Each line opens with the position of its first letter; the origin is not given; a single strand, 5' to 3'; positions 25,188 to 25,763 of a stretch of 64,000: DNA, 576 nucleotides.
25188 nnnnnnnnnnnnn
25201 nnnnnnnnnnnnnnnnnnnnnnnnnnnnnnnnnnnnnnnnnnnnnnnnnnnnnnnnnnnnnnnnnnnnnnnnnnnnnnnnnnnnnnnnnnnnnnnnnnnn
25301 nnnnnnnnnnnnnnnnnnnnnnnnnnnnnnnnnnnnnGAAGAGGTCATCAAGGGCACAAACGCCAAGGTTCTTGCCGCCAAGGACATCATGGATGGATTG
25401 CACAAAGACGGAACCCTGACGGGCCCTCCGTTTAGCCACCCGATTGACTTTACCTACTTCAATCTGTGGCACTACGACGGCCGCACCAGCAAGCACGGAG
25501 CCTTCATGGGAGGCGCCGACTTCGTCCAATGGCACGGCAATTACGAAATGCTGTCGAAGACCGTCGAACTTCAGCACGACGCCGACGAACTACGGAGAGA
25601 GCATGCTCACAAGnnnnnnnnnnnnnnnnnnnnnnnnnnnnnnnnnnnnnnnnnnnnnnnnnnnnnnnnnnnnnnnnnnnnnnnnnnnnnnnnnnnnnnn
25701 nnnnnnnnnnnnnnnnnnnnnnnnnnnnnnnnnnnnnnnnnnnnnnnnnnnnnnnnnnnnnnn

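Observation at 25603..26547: Internally duplicated 4-His membrane protein coupled to hao: candidate new quinol dehydrogenase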

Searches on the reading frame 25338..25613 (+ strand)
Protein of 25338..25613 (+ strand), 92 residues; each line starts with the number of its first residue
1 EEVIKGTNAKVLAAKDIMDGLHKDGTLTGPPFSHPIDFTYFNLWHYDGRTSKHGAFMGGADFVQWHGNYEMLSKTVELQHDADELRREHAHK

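Call 66: search_solved_structures(query=window:25338-25613:+, max_evalue=10, show_alignments=5)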
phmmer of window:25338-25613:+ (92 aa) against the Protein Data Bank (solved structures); distinct sequences matched with E-value up to 10: 1.
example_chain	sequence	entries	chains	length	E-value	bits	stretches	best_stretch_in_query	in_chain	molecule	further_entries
4dou_A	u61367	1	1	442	0.17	15.4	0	35-71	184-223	Adiponectin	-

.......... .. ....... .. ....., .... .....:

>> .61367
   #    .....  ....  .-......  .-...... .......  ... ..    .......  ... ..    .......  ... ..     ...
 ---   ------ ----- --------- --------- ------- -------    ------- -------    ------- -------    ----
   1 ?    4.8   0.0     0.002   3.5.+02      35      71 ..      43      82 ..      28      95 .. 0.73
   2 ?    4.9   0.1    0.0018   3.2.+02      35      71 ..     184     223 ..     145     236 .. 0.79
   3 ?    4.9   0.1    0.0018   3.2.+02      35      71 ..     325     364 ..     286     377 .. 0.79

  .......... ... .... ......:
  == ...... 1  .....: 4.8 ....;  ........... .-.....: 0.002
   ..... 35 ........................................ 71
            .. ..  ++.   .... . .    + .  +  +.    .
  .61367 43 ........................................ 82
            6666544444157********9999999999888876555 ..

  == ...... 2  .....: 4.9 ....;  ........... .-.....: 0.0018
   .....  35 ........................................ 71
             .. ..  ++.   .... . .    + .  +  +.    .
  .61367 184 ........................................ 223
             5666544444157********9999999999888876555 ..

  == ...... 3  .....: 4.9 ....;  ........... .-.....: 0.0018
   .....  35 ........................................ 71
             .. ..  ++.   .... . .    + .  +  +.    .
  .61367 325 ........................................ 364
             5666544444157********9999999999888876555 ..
